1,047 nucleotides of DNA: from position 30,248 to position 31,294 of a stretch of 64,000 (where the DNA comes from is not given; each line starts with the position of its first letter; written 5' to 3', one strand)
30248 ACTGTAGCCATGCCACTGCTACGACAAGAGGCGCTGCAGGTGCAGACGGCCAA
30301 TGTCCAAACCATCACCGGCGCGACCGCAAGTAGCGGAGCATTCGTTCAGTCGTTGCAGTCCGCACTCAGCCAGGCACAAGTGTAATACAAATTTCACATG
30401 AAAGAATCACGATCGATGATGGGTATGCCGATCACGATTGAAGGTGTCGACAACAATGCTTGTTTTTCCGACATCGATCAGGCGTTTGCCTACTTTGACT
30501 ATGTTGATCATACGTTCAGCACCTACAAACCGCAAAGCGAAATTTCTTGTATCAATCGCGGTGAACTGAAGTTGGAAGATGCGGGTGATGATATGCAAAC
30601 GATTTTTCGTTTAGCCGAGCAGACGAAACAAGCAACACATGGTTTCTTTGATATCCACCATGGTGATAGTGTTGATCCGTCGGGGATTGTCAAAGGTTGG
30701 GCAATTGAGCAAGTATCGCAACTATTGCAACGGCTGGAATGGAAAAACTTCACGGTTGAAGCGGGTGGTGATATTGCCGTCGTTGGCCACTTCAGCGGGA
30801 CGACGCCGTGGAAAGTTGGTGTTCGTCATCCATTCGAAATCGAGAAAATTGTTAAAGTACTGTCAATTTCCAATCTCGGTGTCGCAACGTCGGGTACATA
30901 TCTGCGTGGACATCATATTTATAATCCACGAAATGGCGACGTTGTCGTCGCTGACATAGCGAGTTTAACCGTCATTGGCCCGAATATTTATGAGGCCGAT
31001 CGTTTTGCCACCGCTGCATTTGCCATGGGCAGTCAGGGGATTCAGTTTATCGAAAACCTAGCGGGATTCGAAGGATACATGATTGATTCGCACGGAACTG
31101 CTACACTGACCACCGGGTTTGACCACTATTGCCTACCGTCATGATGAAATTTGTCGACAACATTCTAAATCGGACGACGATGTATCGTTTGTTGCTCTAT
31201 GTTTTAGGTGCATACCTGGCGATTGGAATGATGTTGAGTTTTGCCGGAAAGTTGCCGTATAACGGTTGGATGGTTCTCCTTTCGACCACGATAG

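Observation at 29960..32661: Extracytosolic flavinylation module with an unusual NqrB/RnfD-like-NqrF-like fusion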

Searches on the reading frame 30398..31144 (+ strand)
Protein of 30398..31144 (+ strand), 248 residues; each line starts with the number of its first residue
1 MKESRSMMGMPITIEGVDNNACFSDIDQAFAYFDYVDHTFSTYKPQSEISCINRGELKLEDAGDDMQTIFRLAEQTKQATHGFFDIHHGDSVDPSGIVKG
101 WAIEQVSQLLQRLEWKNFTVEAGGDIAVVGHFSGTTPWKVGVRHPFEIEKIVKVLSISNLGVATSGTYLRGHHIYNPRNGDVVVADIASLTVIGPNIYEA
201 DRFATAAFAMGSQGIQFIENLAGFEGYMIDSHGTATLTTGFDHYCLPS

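Call 3: search_protein_families(library=pfam, proteins=[window:30398-31144:+], max_evalue=0.01)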
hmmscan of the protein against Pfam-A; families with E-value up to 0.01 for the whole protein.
window:30398-31144:+ (248 aa): 1 family
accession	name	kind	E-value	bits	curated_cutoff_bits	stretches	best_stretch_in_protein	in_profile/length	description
PF02424.20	ApbE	-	1.9e-42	146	25.6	2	91-225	125-263/266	ApbE family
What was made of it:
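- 30398..31144 (+): ApbE-type FAD:protein FMN transferase, 248 aa, with no signal peptide, lipobox or TM segment. Pfam PF02424 146 bits (call 3).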

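Call 4: search_protein_families(library=ncbifam, proteins=[window:30398-31144:+], max_evalue=0.01)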
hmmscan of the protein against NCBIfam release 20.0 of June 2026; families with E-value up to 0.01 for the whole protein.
window:30398-31144:+ (248 aa): 1 family
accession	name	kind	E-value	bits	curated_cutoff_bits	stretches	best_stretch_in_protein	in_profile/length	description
NF007774.0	PRK10461.1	equivalog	1.7e-16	60.1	498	1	92-234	181-332/351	FAD:protein FMN transferase ApbE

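Call 62: find_homologous_proteins(query=window:30398-31141:+, max_evalue=0.00001)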
Query window:30398-31141:+ (248 aa): 7856 proteins with E <= 0.00001 among 8000 candidates; the best 120 are listed.
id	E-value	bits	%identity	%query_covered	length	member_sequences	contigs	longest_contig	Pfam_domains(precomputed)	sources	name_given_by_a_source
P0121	9.7e-162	554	100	97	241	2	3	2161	PF02424.21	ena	-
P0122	5.6e-97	342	64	97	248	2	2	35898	PF02424.21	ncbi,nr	ncbi:MAG: FAD:protein FMN transferase [Chloroflexi bacterium]|nr:FAD:protein FMN transferase [Chloro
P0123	2.4e-94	333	66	96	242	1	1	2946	PF02424.21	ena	-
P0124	3.5e-94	333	61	99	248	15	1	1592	PF02424.21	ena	-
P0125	6.0e-94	332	63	97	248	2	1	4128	PF02424.21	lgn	-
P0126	6.5e-94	332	62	99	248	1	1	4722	PF02424.21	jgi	jgi:FAD:protein FMN transferase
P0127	8.8e-94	332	63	96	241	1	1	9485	PF02424.21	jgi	jgi:thiamine biosynthesis lipoprotein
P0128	8.9e-94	332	63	97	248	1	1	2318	PF02424.21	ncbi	ncbi:MAG: FAD:protein FMN transferase [Chloroflexota bacterium]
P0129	9.5e-94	331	62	99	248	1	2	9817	PF02424.21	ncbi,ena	-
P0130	3.1e-93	330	63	97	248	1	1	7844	PF02424.21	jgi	jgi:thiamine biosynthesis lipoprotein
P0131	3.9e-93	329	60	99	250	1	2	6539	PF02424.21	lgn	-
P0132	4.4e-93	329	63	97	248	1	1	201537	PF02424.21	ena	-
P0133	6.1e-93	329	60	99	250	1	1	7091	PF02424.21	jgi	jgi:FAD:protein FMN transferase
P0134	8.2e-93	328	62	97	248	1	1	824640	PF02424.21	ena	-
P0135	1.0e-92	328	62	98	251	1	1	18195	PF02424.21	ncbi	-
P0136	1.8e-92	327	63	98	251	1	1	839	PF02424.21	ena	-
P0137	2.1e-92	327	60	99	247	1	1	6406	PF02424.21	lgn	-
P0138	3.4e-92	326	61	99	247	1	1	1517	PF02424.21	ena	-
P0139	3.4e-92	326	61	97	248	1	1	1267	PF02424.21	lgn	-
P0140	3.6e-92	326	60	99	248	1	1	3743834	PF02424.21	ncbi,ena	-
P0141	4.5e-92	326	58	99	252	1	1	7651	PF02424.21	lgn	-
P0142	4.8e-92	326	60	99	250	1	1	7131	PF02424.21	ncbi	-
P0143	5.2e-92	326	60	99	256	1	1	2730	PF02424.21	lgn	-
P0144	5.5e-92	326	60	99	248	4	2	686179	PF02424.21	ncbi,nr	ncbi:MAG: FAD:protein FMN transferase [Chloroflexi bacterium]|nr:FAD:protein FMN transferase [Chloro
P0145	7.0e-92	325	64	96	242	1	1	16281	PF02424.21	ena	-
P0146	7.9e-92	325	61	99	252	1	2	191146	PF02424.21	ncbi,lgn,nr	ncbi:MAG: FAD:protein FMN transferase [Chloroflexi bacterium]|nr:FAD:protein FMN transferase [Chloro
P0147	8.0e-92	325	62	100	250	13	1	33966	PF02424.21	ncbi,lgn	-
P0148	8.2e-92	325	58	99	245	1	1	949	PF02424.21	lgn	-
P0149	9.4e-92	325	60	98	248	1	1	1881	PF02424.21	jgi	jgi:thiamine biosynthesis lipoprotein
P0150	9.7e-92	325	60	99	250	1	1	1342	PF02424.21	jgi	jgi:thiamine biosynthesis lipoprotein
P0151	9.8e-92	325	61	98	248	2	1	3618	PF02424.21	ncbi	-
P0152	1.1e-91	325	60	99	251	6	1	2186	PF02424.21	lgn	-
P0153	1.2e-91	325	58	99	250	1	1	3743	PF02424.21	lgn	-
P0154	1.2e-91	325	60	99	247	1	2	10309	PF02424.21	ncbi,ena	-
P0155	1.4e-91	324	59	96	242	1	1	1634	PF02424.21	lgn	-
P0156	1.4e-91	324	62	96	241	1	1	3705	PF02424.21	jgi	-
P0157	1.8e-91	324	60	99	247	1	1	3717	PF02424.21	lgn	-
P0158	1.8e-91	324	60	99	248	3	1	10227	PF02424.21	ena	-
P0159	1.8e-91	324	59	97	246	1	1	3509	PF02424.21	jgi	jgi:thiamine biosynthesis lipoprotein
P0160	1.9e-91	324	61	99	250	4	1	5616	PF02424.21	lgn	-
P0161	2.4e-91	324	61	96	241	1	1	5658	PF02424.21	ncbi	-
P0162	2.6e-91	323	61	99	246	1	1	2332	PF02424.21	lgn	-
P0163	2.7e-91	323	61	100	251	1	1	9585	PF02424.21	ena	-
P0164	2.7e-91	323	60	99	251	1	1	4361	PF02424.21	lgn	-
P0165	2.7e-91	323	59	99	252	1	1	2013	PF02424.21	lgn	-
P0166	2.8e-91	323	61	100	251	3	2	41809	PF02424.21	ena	-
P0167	3.0e-91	323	57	99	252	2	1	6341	PF02424.21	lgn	-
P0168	3.6e-91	323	63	95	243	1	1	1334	PF02424.21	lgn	-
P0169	3.6e-91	323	61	99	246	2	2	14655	PF02424.21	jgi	-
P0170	3.8e-91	323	60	96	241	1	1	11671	PF02424.21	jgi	-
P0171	4.5e-91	323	63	96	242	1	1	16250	PF02424.21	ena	-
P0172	4.9e-91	323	60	99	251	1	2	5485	PF02424.21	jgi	jgi:thiamine biosynthesis lipoprotein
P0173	5.2e-91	322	59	99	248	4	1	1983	PF02424.21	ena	-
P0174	5.3e-91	322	61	99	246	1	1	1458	PF02424.21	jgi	jgi:thiamine biosynthesis lipoprotein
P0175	6.0e-91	322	59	99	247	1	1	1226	PF02424.21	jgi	jgi:thiamine biosynthesis lipoprotein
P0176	6.0e-91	322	60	99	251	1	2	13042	PF02424.21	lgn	-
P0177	6.7e-91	322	60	99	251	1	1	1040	PF02424.21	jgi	jgi:FAD:protein FMN transferase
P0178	6.9e-91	322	61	96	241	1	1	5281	PF02424.21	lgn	-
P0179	6.9e-91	322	62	96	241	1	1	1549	PF02424.21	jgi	jgi:thiamine biosynthesis lipoprotein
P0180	7.4e-91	322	61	100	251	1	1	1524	PF02424.21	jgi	-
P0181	7.4e-91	322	61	99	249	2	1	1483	PF02424.21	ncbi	-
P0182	8.6e-91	322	62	99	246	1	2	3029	PF02424.21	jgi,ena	-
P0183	8.6e-91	322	59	99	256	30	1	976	PF02424.21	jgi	jgi:thiamine biosynthesis lipoprotein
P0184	9.7e-91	322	62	96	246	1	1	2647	PF02424.21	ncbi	-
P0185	1.0e-90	322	60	98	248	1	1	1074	PF02424.21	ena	-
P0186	1.0e-90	322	60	99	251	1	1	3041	PF02424.21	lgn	-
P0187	1.1e-90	321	58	96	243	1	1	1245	PF02424.21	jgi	jgi:thiamine biosynthesis lipoprotein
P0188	1.2e-90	321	58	100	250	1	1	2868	PF02424.21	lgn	-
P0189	1.2e-90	321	61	99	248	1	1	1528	PF02424.21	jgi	jgi:thiamine biosynthesis lipoprotein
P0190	1.2e-90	321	60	99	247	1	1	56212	PF02424.21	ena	-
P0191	1.2e-90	321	61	96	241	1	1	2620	PF02424.21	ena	-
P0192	1.3e-90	321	61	99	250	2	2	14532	PF02424.21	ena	-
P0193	1.3e-90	321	62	96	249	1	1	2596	PF02424.21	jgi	jgi:thiamine biosynthesis lipoprotein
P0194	1.6e-90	321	61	96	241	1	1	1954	PF02424.21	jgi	-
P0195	1.6e-90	321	61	96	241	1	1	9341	PF02424.21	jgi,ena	-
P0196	1.7e-90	321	60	99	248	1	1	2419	PF02424.21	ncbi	-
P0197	1.8e-90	321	61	98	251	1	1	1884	PF02424.21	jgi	jgi:thiamine biosynthesis lipoprotein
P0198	2.0e-90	321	62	96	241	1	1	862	PF02424.21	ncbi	-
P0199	2.3e-90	320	60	99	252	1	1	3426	PF02424.21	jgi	jgi:thiamine biosynthesis lipoprotein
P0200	2.3e-90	320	59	98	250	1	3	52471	PF02424.21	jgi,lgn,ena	jgi:thiamine biosynthesis lipoprotein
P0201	2.5e-90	320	60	96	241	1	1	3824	PF02424.21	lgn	-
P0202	2.5e-90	320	62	96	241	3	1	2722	PF02424.21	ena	-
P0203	2.5e-90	320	60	99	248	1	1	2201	PF02424.21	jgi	jgi:thiamine biosynthesis lipoprotein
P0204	2.5e-90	320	60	99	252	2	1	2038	PF02424.21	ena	-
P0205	2.6e-90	320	60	100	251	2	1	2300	PF02424.21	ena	-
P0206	2.6e-90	320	60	99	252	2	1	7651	PF02424.21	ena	-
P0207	2.7e-90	320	59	98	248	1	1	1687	PF02424.21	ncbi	-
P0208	2.7e-90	320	60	100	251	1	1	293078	PF02424.21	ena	-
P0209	3.1e-90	320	60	99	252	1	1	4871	PF02424.21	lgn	-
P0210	3.2e-90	320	59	99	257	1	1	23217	PF02424.21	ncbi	-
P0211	3.2e-90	320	59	99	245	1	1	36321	PF02424.21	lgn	-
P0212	3.4e-90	320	59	99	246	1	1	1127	PF02424.21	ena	-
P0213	3.6e-90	320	62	96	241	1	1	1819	PF02424.21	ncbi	-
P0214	3.7e-90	320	60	100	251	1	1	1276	PF02424.21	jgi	jgi:FAD:protein FMN transferase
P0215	4.2e-90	320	59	99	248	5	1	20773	PF02424.21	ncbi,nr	ncbi:MAG: FAD:protein FMN transferase [Chloroflexi bacterium]|nr:FAD:protein FMN transferase [Chloro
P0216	4.3e-90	319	59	99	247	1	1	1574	PF02424.21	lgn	-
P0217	4.6e-90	319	60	98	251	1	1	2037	PF02424.21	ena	-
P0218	5.6e-90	319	61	100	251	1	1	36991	PF02424.21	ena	-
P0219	6.2e-90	319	58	99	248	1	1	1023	PF02424.21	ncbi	-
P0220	7.3e-90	319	57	99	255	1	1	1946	PF02424.21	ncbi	-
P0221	8.1e-90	319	59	99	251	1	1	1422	PF02424.21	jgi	jgi:thiamine biosynthesis lipoprotein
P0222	8.6e-90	319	58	100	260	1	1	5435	PF02424.21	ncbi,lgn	-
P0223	8.8e-90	318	59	99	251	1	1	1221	PF02424.21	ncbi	-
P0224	9.2e-90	318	59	100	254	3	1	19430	PF02424.21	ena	-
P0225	9.5e-90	318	61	99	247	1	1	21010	PF02424.21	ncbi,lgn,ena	-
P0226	9.6e-90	318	59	99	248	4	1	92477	PF02424.21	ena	-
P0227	1.1e-89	318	59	99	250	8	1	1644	PF02424.21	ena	-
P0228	1.1e-89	318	61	99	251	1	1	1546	PF02424.21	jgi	jgi:thiamine biosynthesis lipoprotein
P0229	1.1e-89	318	61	98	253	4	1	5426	PF02424.21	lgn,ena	-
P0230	1.2e-89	318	61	99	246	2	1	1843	PF02424.21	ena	-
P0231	1.2e-89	318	58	98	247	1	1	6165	PF02424.21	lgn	-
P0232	1.3e-89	318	61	96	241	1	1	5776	PF02424.21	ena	-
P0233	1.3e-89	318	61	99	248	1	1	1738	PF02424.21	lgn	-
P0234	1.3e-89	318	59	100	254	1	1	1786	PF02424.21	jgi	jgi:FAD:protein FMN transferase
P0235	1.4e-89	318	59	99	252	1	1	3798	PF02424.21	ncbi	-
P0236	1.6e-89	318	61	98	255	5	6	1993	PF02424.21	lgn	-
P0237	1.7e-89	318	60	98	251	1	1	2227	PF02424.21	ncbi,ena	-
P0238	1.9e-89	317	61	100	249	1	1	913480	PF02424.21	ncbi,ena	-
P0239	2.0e-89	317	58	98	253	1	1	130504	PF02424.21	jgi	jgi:thiamine biosynthesis lipoprotein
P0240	2.0e-89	317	59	100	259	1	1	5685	PF02424.21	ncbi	-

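Call 63: find_encoding_contigs(protein=P0140, flank=6000, max_places=1)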
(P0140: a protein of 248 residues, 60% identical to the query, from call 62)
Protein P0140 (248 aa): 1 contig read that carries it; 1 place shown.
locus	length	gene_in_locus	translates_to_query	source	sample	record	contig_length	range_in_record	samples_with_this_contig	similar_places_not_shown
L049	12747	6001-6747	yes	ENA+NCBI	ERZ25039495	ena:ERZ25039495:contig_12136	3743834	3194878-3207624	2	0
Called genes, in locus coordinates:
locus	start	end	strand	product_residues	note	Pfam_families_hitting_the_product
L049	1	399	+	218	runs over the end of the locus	-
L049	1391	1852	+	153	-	-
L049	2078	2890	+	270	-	PF03476:MOSC_N, PF03473:MOSC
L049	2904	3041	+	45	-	-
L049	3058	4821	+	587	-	PF13416:SBP_bac_8 (weak), PF00092:VWA, PF13519:VWA_2, PF13768:VWA_3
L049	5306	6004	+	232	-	PF04205:FMN_bind (weak)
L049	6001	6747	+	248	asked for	PF02424:ApbE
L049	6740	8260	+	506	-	PF03116:NQR2_RnfD_RnfE, PF00175:NAD_binding_1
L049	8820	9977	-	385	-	PF01381:HTH_3, PF13560:HTH_31 (faint), PF06114:Peptidase_M78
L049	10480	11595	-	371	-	PF01791:DeoC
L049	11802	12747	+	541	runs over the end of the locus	PF08448:PAS_4 (faint), PF00989:PAS, PF13426:PAS_9, PF08447:PAS_3 (faint), PF00512:HisKA, PF02518:HATPase_c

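Call 64: find_encoding_contigs(protein=P0144, flank=6000, max_places=1)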
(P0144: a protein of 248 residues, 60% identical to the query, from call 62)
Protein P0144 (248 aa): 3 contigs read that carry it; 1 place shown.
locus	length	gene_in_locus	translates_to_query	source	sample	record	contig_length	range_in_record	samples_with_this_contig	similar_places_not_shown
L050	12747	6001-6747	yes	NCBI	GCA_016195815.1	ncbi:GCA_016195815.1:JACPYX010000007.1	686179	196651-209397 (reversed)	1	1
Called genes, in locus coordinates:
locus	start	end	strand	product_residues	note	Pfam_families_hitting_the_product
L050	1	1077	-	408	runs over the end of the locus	PF00266:Aminotran_5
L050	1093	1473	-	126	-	-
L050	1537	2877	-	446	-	PF19295:SufBD_N, PF01458:SUFBD_core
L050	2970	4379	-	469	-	PF19295:SufBD_N, PF01458:SUFBD_core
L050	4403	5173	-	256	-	PF02463:SMC_N (faint), PF00005:ABC_tran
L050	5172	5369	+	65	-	-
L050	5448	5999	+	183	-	PF04205:FMN_bind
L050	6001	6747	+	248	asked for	PF02424:ApbE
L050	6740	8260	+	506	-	PF03116:NQR2_RnfD_RnfE, PF00175:NAD_binding_1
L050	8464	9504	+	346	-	PF01040:UbiA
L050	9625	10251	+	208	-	PF01022:HTH_5 (weak), PF13412:HTH_24 (weak), PF03551:PadR (weak)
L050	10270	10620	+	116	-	PF01883:FeS_assembly_P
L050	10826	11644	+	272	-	PF14256:YwiC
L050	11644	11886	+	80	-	PF09413:DUF2007 (weak)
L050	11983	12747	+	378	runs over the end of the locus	PF02771:Acyl-CoA_dh_N, PF02770:Acyl-CoA_dh_M, PF00441:Acyl-CoA_dh_1, PF08028:Acyl-CoA_dh_2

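Call 76: search_solved_structures(query=window:30398-31141:+, max_evalue=0.001, show_alignments=1)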
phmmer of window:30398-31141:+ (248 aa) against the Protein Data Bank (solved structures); distinct sequences matched with E-value up to 0.001: 13.
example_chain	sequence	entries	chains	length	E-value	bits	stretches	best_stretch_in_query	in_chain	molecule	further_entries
3pnd_A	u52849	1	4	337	7.6e-14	55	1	79-235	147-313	Thiamine biosynthesis lipoprotein ApbE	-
4xgw_A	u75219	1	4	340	1.3e-13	54.2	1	92-235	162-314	FAD:protein FMN transferase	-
6nxi_A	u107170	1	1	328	4.4e-13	52.5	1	92-213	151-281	FAD:protein FMN transferase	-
1vrm_A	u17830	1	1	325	4.5e-13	52.4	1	86-213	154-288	hypothetical protein TM1553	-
2o18_A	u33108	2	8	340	4.8e-13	52.4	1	92-235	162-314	Thiamine biosynthesis lipoprotein apbE | FAD:protein FMN transferase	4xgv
7esa_A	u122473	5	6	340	1.7e-12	50.5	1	88-239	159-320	FAD:protein FMN transferase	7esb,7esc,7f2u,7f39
4xgx_A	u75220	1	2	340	1.8e-12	50.4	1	92-235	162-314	FAD:protein FMN transferase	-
6nxj_A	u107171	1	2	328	7.8e-12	48.4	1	92-213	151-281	FAD:protein FMN transferase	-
5mgy_H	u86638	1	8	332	1.2e-11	47.8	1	92-240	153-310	FAD:protein FMN transferase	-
4xdt_A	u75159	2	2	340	3.5e-09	39.7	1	86-213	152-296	FAD:protein FMN transferase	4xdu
4ifu_A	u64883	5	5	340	4e-09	39.5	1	86-213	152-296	FAD:protein FMN transferase | Thiamine biosynthesis lipoprotein ApbE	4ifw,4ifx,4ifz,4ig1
7mgt_A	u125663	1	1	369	4.8e-09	39.2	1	86-213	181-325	FAD:protein FMN transferase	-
4xdr_A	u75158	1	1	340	5.2e-08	35.9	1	86-213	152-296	FAD:protein FMN transferase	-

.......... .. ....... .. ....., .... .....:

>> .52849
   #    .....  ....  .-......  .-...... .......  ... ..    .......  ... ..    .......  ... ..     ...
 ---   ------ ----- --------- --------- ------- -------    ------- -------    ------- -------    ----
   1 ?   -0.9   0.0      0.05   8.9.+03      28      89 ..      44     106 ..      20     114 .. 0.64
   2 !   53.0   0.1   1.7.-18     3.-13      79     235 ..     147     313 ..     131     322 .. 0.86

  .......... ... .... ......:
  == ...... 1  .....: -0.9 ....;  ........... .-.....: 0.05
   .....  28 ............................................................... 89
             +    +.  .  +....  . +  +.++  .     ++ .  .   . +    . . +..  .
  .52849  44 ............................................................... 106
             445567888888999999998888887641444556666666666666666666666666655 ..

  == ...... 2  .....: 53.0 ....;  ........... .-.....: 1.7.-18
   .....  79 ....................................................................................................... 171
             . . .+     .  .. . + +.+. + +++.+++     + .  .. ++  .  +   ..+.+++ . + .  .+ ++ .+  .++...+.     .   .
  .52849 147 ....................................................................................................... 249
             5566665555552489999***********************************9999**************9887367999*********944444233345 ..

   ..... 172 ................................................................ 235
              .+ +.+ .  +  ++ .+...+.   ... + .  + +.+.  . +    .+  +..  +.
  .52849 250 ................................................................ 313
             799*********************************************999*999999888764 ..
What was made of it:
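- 30398..31144 (+): PDB ApbEs at E about 1e-13 (call 76).
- On ApbE flavin transferase: 'GHHIYNP' and 'EADRFAT' align to 'VSHVIDP' and 'EADGWDT' of S. enterica ApbE 3pnd (call 76).
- Checked: It matches solved ApbEs at E about 1e-13, with the HHI.NP and EAD..T segments aligned (call 76).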
